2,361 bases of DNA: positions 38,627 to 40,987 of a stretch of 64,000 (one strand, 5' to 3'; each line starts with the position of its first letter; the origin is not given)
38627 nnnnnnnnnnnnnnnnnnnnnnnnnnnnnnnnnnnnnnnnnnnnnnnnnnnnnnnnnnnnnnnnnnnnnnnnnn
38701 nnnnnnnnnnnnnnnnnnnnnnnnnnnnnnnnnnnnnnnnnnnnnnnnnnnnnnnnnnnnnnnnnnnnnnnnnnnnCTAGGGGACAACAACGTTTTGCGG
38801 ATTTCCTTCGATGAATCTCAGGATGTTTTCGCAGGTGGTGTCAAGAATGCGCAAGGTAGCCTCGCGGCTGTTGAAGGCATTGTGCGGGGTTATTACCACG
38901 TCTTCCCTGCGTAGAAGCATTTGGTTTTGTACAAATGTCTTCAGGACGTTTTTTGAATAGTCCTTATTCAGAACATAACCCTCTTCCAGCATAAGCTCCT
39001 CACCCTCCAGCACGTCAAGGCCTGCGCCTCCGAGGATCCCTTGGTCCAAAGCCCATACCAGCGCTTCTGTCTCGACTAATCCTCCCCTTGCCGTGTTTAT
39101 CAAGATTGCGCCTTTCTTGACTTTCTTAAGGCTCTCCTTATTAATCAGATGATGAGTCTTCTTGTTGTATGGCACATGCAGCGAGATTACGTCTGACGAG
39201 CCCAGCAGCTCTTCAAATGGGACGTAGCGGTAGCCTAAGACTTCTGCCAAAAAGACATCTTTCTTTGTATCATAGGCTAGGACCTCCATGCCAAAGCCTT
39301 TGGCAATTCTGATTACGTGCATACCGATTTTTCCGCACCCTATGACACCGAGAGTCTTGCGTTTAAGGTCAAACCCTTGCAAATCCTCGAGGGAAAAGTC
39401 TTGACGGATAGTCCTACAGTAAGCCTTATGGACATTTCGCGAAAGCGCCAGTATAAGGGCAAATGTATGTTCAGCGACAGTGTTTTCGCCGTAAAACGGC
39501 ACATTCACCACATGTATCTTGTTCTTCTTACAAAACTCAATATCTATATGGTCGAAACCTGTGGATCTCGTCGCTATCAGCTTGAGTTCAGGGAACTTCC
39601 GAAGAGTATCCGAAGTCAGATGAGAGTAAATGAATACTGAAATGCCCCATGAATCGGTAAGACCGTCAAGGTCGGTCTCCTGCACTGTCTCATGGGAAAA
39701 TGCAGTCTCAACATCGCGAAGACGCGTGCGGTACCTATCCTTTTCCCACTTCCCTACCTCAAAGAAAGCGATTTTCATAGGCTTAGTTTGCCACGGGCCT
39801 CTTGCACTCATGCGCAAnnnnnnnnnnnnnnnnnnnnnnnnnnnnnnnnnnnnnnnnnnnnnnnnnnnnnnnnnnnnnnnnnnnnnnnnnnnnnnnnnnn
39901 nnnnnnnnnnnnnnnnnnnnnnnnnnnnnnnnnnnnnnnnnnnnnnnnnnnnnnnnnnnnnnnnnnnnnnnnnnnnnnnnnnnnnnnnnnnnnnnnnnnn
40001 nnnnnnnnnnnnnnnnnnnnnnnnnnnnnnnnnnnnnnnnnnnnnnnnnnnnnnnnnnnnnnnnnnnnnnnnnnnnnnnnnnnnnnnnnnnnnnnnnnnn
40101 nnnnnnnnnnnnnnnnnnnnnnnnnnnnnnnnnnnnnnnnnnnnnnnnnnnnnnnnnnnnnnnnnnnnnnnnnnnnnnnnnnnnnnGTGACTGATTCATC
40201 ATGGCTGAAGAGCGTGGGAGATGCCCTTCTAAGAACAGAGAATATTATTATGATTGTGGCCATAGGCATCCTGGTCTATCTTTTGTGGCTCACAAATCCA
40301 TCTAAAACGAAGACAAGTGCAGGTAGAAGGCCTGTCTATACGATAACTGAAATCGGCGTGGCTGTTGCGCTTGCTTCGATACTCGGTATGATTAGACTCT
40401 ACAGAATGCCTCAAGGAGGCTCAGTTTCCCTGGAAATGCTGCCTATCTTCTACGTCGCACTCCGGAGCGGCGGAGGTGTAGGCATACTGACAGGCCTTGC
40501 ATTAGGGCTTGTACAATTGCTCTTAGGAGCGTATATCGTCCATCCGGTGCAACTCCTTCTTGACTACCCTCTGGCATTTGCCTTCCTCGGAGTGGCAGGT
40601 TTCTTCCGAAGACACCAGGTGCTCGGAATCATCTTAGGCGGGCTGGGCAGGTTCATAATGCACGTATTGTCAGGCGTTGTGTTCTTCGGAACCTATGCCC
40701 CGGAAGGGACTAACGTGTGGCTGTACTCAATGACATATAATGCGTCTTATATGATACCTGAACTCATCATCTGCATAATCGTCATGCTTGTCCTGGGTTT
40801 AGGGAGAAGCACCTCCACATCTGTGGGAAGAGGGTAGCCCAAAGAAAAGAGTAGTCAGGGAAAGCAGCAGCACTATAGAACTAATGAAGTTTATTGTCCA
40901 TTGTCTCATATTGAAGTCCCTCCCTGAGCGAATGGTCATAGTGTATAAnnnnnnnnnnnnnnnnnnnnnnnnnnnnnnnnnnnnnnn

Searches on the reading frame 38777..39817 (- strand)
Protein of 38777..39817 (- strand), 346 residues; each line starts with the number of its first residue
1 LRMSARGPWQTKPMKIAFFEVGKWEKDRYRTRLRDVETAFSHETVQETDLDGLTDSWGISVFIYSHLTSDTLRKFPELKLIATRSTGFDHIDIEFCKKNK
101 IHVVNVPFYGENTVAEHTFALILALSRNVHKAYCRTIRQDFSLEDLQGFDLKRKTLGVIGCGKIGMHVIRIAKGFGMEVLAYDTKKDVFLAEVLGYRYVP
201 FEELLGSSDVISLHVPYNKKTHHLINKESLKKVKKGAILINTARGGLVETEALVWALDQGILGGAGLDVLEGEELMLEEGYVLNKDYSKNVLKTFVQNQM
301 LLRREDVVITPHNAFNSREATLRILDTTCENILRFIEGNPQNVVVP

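Call 28: search_protein_families(library=pfam, proteins=[window:38777-39817:-], max_evalue=0.00001)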
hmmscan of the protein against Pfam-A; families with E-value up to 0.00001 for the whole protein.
window:38777-39817:- (346 aa): 3 families
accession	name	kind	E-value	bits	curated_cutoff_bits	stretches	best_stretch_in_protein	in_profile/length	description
PF02826.25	2-Hacid_dh_C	-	1.1e-53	181.6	25.1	1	119-314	1-178/178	D-isomer specific 2-hydroxyacid dehydrogenase, NAD binding domain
PF00389.36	2-Hacid_dh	-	5.4e-27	94.5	24.6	1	32-344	14-133/134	D-isomer specific 2-hydroxyacid dehydrogenase, catalytic domain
PF01262.27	AlaDh_PNT_C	-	3.6e-06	27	23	0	156-250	31-138/214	Alanine dehydrogenase/PNT, C-terminal domain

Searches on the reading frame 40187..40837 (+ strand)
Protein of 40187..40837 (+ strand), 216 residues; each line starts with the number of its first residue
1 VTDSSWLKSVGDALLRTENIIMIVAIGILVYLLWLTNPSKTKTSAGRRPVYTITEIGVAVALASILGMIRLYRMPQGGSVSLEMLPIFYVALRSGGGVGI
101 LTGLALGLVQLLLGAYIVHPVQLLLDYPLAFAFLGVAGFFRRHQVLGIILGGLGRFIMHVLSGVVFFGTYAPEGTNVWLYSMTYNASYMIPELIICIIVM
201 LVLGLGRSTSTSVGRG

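Call 28: search_protein_families(library=pfam, proteins=[window:40187-40837:+], max_evalue=0.00001)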
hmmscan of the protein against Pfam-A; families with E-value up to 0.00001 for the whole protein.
window:40187-40837:+ (216 aa): 1 family
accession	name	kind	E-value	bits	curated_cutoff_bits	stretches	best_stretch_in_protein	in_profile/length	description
PF09515.15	Thia_YuaJ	-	3.6e-53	180.7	25.8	1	53-204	1-169/177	Thiamine transporter protein (Thia_YuaJ)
